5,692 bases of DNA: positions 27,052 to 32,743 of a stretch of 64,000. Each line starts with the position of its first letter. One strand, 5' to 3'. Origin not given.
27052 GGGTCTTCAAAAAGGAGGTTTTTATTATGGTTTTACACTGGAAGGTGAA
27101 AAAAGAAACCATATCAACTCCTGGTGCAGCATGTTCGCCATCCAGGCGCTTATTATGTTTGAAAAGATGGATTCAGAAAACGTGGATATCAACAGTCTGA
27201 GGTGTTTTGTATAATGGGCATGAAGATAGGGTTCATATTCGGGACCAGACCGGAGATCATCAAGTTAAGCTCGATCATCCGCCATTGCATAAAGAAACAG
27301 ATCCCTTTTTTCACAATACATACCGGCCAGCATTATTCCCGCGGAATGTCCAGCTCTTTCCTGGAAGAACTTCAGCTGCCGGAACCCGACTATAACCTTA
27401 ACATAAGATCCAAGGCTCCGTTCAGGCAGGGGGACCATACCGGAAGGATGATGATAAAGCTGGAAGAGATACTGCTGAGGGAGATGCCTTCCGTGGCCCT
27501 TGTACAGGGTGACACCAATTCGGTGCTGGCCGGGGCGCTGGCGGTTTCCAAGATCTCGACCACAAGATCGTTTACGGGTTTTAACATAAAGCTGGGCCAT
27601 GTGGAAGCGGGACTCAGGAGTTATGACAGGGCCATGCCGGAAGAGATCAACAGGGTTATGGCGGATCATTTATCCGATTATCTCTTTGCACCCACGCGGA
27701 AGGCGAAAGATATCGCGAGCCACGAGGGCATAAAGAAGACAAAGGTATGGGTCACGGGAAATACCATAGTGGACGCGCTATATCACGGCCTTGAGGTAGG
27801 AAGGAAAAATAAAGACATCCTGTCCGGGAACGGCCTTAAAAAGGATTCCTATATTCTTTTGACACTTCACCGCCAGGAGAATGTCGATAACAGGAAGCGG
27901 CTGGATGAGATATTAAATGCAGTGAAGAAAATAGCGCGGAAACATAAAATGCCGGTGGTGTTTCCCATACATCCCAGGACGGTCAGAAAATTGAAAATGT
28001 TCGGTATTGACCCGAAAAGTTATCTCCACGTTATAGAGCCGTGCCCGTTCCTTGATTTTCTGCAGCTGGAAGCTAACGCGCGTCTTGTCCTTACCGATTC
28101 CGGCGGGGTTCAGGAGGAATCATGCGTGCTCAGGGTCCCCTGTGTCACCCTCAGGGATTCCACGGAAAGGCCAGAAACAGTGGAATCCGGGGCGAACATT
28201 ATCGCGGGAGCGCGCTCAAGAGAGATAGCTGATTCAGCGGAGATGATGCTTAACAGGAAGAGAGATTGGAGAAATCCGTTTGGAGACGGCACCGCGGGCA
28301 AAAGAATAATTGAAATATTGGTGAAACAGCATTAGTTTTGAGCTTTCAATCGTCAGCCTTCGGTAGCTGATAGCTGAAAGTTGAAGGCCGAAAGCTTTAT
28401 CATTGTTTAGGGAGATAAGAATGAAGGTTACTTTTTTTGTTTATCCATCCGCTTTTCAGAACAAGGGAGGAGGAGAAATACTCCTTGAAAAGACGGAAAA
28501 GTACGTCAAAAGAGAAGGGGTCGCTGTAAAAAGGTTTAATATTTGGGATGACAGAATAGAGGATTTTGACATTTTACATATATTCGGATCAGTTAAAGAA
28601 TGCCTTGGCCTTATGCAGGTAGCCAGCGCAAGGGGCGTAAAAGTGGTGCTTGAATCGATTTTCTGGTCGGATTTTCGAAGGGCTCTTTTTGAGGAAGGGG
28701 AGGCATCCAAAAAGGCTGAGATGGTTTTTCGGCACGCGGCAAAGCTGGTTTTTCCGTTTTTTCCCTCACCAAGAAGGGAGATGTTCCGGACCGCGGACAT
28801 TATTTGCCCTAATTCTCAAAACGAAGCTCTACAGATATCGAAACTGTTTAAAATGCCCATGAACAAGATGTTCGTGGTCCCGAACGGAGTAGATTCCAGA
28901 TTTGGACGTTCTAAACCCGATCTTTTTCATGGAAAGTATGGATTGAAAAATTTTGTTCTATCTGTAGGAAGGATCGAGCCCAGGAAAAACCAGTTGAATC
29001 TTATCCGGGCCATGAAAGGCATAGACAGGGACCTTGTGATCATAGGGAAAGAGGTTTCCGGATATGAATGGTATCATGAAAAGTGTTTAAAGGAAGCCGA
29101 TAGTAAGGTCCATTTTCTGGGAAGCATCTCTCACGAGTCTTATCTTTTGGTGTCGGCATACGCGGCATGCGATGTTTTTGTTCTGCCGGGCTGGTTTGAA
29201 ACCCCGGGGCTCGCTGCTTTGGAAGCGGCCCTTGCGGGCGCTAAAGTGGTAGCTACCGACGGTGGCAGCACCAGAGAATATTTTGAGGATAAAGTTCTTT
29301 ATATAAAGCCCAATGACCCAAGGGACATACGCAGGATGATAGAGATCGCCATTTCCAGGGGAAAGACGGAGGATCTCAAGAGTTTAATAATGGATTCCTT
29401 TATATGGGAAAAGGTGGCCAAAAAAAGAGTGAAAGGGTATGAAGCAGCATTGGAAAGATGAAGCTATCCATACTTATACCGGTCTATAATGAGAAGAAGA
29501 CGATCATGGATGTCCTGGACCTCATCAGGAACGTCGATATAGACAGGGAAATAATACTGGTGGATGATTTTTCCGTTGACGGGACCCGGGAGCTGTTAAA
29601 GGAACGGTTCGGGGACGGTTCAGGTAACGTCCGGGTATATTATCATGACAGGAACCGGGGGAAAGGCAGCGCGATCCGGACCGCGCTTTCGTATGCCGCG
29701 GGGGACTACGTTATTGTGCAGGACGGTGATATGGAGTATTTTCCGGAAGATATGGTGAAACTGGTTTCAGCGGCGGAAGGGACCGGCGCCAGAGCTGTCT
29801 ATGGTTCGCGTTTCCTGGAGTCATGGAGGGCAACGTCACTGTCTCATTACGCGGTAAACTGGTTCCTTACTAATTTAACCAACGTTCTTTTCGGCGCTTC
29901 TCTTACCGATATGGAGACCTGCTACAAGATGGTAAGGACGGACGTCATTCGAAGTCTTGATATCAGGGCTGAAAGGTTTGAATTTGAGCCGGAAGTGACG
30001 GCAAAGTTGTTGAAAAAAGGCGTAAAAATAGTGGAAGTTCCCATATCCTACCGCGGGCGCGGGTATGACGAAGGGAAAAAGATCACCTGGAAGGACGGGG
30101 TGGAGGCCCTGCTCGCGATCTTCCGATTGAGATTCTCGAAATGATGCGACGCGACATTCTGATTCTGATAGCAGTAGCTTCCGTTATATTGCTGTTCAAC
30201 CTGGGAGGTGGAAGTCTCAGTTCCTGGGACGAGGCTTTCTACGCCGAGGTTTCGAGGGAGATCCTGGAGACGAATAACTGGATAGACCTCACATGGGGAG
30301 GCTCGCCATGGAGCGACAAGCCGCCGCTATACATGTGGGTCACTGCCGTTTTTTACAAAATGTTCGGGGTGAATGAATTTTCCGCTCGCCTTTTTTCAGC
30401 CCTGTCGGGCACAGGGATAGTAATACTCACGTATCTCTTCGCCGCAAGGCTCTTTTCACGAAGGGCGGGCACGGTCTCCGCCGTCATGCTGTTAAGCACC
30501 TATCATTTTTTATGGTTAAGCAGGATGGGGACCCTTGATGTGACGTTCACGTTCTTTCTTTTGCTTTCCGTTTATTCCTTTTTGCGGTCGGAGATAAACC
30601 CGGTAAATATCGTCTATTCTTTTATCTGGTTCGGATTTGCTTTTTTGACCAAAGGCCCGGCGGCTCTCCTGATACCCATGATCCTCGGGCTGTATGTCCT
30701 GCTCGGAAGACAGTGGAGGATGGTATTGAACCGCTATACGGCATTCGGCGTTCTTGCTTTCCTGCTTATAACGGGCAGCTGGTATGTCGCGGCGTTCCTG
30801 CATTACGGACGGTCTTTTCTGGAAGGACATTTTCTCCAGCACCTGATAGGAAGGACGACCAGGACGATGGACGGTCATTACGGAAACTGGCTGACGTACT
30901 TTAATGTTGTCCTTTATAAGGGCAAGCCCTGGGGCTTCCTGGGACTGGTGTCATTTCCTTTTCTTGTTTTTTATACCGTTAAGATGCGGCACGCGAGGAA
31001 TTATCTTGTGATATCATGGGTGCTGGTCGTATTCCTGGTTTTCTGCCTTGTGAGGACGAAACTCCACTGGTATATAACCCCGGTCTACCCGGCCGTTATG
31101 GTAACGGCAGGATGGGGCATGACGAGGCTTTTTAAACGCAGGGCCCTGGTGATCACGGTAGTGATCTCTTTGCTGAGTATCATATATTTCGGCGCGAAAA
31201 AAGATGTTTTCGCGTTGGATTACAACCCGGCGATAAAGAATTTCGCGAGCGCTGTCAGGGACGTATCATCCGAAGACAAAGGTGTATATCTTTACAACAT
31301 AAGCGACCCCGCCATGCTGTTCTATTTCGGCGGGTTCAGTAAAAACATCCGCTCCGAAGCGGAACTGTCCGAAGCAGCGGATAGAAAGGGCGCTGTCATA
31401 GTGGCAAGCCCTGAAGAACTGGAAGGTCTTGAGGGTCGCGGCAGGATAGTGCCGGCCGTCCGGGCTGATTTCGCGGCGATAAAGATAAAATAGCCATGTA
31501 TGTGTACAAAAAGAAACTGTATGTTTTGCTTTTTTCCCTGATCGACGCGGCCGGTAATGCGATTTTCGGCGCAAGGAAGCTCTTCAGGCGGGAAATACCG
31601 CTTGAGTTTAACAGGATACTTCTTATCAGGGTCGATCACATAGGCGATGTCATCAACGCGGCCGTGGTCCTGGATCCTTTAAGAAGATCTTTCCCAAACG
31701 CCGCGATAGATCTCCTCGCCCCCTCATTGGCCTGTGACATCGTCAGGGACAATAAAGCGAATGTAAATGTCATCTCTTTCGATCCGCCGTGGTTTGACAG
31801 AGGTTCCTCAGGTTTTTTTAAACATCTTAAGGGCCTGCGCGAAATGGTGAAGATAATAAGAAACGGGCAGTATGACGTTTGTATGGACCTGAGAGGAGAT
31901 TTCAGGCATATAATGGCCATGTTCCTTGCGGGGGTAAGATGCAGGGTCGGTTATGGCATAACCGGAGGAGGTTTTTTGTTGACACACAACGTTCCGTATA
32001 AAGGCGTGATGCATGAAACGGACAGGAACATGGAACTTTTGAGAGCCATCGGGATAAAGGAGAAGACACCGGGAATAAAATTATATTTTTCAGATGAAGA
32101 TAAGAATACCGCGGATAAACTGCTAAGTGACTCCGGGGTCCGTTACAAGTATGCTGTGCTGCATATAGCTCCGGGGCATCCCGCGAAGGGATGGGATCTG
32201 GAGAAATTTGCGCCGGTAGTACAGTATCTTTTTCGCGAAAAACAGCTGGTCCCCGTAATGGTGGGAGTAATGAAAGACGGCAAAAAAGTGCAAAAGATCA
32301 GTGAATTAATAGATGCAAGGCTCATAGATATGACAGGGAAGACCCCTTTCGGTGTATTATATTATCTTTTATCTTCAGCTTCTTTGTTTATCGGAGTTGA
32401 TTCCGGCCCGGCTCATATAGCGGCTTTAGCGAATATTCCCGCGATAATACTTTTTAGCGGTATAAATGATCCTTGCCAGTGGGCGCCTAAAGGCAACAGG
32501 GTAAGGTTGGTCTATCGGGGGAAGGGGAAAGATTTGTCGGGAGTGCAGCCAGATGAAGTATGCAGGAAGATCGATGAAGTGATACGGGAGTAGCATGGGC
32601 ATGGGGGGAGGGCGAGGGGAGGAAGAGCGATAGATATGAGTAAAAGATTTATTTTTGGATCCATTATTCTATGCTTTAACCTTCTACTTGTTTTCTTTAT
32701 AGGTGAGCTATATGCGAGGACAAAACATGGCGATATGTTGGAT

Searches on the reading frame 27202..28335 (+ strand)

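Call 36: search_protein_families(library=pfam, proteins=[window:27202-28335:+], max_evalue=0.00001)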
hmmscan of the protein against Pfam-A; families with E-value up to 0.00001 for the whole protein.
window:27202-28335:+ (377 aa): 1 family
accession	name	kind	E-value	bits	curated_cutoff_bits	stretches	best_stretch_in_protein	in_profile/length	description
PF02350.25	Epimerase_2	-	2e-101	339.8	30.6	1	34-373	9-346/347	UDP-N-acetylglucosamine 2-epimerase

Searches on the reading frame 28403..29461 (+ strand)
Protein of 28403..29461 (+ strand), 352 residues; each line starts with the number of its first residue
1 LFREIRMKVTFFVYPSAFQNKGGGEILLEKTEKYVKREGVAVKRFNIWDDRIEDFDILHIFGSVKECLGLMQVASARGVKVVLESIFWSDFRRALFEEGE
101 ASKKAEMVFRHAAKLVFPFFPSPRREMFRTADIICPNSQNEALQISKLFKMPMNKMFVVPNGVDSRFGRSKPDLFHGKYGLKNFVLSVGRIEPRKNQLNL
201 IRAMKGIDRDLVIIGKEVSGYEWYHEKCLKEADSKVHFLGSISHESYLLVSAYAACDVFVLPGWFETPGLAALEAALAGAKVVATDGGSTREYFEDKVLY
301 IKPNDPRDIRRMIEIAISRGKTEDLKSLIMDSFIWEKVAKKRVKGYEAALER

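Call 36: search_protein_families(library=pfam, proteins=[window:28403-29461:+], max_evalue=0.00001)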
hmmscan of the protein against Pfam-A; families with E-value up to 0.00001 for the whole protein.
window:28403-29461:+ (352 aa): 2 families
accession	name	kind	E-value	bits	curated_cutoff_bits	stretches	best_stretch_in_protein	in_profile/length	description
PF00534.26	Glycos_transf_1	-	3.7e-22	79.1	26.4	1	177-321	10-160/172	Glycosyl transferases group 1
PF13692.12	Glyco_trans_1_4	-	3e-18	66.9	27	1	184-313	3-136/142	Glycosyl transferases group 1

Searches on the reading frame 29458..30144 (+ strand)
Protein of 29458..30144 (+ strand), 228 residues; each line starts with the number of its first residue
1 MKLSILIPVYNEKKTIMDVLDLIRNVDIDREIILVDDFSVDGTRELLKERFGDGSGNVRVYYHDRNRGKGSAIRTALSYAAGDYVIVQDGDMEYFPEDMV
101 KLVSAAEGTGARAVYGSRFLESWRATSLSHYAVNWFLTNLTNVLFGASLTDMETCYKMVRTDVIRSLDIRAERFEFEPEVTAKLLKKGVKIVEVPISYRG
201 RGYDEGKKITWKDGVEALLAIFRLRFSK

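Call 36: search_protein_families(library=pfam, proteins=[window:29458-30144:+], max_evalue=0.00001)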
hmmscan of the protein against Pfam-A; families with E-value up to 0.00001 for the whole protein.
window:29458-30144:+ (228 aa): 2 families
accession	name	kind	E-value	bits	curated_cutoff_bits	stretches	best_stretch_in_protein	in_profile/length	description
PF00535.33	Glycos_transf_2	-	2.3e-30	106.2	23.3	1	4-165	1-165/168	Glycosyl transferase family 2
PF10111.15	Glyco_tranf_2_2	-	1.6e-06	28.3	27.3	1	4-101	1-101/276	Glycosyltransferase like family 2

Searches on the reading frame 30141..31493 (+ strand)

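Call 36: search_protein_families(library=pfam, proteins=[window:30141-31493:+], max_evalue=0.00001)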
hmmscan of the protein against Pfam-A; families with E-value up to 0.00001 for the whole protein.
window:30141-31493:+ (450 aa): 2 families
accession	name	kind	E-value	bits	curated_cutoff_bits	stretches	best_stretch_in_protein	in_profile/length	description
PF13231.12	PMT_2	-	3.8e-24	86.1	26.1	1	59-212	1-155/160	Dolichyl-phosphate-mannose-protein mannosyltransferase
PF02366.24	PMT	-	1.4e-16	61.2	22.7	1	12-219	6-237/245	Dolichyl-phosphate-mannose-protein mannosyltransferase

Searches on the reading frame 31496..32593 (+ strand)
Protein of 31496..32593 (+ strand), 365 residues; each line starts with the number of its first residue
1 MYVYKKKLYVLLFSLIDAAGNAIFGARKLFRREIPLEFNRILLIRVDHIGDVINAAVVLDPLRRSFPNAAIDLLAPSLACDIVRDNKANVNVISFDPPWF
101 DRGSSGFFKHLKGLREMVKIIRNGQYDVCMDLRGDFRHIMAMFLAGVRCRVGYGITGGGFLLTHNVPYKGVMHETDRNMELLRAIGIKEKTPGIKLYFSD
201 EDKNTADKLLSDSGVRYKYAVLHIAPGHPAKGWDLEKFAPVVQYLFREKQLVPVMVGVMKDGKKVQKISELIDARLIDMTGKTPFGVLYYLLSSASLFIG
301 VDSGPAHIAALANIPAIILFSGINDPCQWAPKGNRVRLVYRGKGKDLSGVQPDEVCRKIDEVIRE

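Call 37: search_protein_families(library=pfam, proteins=[window:31496-32593:+], max_evalue=0.00001)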
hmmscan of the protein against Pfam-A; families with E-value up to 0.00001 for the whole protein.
window:31496-32593:+ (365 aa): 1 family
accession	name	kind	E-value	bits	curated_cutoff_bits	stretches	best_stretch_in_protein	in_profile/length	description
PF01075.23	Glyco_transf_9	-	6.2e-22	78.6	22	1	116-340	3-228/247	Glycosyltransferase family 9 (heptosyltransferase)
